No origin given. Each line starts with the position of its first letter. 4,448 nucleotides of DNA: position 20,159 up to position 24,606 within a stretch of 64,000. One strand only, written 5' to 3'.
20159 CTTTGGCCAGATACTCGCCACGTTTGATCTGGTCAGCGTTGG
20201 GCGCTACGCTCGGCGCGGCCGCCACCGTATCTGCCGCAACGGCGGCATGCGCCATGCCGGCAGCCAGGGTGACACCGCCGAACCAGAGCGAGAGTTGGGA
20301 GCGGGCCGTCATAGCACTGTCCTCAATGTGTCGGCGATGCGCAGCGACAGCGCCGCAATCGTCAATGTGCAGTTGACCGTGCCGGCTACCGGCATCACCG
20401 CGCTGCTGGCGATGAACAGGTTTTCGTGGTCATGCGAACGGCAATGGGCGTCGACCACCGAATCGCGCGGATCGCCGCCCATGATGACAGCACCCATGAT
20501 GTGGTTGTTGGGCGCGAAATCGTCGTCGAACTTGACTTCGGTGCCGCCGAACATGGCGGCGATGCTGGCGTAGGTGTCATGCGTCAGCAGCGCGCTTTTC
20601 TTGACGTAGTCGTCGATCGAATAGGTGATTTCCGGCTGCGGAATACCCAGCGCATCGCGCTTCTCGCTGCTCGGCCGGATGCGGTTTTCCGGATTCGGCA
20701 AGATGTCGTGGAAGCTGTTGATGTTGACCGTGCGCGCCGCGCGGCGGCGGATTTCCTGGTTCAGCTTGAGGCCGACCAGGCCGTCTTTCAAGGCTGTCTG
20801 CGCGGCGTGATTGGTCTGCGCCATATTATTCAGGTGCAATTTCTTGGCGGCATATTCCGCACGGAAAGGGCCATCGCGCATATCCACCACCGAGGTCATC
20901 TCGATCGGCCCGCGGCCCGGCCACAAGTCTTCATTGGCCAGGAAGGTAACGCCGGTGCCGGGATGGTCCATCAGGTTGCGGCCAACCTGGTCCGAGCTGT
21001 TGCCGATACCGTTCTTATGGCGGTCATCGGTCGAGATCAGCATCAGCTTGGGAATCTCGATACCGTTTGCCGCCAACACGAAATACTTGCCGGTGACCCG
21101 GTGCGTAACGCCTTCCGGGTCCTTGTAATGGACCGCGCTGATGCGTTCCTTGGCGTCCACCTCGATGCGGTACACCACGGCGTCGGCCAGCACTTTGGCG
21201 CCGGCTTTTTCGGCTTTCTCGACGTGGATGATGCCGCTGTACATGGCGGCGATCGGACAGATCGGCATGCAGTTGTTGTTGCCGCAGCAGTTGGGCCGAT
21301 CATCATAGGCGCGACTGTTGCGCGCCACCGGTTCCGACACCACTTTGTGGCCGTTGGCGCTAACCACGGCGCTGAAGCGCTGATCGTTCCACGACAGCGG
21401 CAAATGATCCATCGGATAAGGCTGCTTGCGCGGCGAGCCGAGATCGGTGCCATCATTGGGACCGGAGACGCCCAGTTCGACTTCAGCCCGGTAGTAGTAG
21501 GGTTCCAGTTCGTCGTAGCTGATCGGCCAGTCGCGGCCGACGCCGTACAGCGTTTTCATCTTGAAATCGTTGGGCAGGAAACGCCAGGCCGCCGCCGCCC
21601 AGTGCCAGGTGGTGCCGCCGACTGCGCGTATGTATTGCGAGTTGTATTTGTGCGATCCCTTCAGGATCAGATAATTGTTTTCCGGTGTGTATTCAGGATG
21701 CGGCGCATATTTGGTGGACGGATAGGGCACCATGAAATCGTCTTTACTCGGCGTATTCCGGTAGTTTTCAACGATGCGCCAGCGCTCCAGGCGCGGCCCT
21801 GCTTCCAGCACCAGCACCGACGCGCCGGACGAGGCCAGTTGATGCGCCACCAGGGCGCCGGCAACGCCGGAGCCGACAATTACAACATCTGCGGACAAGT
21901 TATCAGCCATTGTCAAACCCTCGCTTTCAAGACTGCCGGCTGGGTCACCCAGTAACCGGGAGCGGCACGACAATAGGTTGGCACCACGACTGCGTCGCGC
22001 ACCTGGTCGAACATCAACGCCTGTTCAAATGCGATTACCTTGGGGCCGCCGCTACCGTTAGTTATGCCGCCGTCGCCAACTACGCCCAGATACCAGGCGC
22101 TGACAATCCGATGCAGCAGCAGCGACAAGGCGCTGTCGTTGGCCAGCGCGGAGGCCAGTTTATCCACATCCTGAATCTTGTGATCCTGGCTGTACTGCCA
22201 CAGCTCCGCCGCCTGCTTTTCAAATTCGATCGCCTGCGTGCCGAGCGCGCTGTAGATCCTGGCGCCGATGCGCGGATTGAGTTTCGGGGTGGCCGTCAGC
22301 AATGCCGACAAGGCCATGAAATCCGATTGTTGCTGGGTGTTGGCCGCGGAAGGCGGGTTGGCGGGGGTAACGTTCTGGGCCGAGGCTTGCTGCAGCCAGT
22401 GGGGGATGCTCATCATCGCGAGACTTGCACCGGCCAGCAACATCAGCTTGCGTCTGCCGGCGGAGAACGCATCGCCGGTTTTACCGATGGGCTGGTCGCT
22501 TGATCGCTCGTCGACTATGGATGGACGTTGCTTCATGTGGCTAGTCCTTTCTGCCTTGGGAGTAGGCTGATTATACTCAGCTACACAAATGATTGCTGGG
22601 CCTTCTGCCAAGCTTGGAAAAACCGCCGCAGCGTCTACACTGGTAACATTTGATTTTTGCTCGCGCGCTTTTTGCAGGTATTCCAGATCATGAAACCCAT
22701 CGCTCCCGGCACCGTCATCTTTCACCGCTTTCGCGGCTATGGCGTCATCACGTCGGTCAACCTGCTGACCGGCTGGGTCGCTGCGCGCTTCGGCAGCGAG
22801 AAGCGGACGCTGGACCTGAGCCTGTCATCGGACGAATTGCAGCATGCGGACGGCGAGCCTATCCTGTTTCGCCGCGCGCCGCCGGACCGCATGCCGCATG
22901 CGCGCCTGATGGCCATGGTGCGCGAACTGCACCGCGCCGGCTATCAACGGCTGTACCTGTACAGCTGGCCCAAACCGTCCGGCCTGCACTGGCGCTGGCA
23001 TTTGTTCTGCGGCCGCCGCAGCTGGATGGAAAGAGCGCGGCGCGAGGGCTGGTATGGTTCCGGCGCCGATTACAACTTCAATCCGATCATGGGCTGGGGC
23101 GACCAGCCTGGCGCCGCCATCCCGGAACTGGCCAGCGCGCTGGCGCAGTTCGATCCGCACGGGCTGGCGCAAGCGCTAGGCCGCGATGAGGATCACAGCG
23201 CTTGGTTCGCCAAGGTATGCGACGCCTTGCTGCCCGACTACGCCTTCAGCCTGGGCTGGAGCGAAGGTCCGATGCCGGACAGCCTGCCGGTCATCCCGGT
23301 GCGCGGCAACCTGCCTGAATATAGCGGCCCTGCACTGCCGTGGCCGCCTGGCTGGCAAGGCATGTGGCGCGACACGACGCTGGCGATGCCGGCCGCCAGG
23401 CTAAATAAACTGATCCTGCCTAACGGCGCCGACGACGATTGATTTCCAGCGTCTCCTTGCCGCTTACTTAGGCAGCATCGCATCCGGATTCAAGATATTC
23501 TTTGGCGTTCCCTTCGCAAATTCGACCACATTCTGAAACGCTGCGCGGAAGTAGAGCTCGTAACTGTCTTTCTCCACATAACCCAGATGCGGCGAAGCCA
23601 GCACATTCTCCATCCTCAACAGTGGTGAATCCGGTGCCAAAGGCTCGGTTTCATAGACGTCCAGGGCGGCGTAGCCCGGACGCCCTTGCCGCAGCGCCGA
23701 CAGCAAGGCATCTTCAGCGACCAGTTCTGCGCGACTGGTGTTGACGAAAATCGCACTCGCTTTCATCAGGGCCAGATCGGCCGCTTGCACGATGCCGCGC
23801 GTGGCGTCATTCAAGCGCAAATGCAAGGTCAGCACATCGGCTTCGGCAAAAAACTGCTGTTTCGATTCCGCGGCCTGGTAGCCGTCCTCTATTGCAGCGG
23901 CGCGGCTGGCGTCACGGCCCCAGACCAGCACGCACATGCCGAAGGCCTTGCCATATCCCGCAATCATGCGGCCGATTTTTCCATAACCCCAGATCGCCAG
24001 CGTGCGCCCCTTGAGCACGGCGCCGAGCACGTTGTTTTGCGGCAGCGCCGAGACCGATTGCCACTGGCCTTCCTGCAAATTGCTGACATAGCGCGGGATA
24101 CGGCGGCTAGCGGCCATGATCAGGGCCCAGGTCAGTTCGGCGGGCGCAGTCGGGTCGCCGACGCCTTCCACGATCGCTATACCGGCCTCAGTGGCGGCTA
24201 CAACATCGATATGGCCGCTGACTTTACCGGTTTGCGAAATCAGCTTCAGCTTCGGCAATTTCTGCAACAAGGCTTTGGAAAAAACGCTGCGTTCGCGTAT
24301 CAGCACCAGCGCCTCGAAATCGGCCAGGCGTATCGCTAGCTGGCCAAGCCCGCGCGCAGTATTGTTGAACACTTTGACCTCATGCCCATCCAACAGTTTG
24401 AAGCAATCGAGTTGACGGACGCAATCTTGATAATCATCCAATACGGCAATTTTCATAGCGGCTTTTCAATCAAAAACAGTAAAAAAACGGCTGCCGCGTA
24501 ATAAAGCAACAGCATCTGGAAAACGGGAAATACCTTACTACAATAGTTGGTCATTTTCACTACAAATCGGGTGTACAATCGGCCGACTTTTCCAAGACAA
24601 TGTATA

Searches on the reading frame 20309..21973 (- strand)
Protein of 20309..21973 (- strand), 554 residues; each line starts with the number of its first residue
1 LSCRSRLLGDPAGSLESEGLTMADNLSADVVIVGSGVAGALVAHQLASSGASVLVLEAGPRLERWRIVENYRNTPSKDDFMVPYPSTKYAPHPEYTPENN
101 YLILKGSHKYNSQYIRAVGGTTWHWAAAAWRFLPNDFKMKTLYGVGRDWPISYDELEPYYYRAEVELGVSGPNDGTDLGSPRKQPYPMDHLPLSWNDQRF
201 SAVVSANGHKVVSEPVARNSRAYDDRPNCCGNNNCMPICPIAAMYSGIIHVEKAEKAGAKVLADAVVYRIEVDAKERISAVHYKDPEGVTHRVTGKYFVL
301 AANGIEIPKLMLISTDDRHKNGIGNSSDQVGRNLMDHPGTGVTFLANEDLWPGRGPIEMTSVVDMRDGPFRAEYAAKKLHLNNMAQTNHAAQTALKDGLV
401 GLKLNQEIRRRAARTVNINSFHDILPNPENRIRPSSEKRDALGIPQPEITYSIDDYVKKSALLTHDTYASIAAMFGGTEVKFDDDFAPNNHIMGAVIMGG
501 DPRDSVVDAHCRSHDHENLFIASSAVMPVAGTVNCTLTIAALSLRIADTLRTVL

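Call 78: search_protein_families(library=pfam, proteins=[window:20309-21973:-], max_evalue=0.00001)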
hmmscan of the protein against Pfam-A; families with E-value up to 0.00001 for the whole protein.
window:20309-21973:- (554 aa): 4 families
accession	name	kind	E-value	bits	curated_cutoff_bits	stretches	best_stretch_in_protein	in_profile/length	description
PF05199.19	GMC_oxred_C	-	5.7e-19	69.5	24.6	1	426-542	1-138/139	GMC oxidoreductase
PF01266.30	DAO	-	2.5e-08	34.3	27.9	1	29-61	1-33/353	FAD dependent oxidoreductase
PF00732.25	GMC_oxred_N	-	2.7e-07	31.1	23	1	251-338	134-217/218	GMC oxidoreductase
PF13450.12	NAD_binding_8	-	8.1e-07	29.7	21.9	1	32-62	1-31/68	NAD(P)-binding Rossmann-like domain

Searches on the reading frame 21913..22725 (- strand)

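Call 78: search_protein_families(library=pfam, proteins=[window:21913-22725:-], max_evalue=0.00001)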
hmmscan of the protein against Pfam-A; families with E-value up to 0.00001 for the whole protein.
window:21913-22725:- (270 aa): 1 family
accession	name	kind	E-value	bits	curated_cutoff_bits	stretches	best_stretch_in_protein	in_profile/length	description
PF12318.13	FAD-SLDH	-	7.9e-51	173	24.2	1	91-263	3-163/163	Membrane bound FAD containing D-sorbitol dehydrogenase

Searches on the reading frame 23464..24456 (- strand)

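Call 79: search_protein_families(library=pfam, proteins=[window:23464-24456:-], max_evalue=0.00001)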
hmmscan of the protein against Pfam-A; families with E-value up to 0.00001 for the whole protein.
window:23464-24456:- (330 aa): 2 families
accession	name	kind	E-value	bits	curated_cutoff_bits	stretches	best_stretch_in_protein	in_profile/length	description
PF02826.25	2-Hacid_dh_C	-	3.4e-51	173.6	25.1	1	111-292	2-178/178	D-isomer specific 2-hydroxyacid dehydrogenase, NAD binding domain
PF00389.36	2-Hacid_dh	-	5.9e-15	55.6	24.6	1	18-323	17-134/134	D-isomer specific 2-hydroxyacid dehydrogenase, catalytic domain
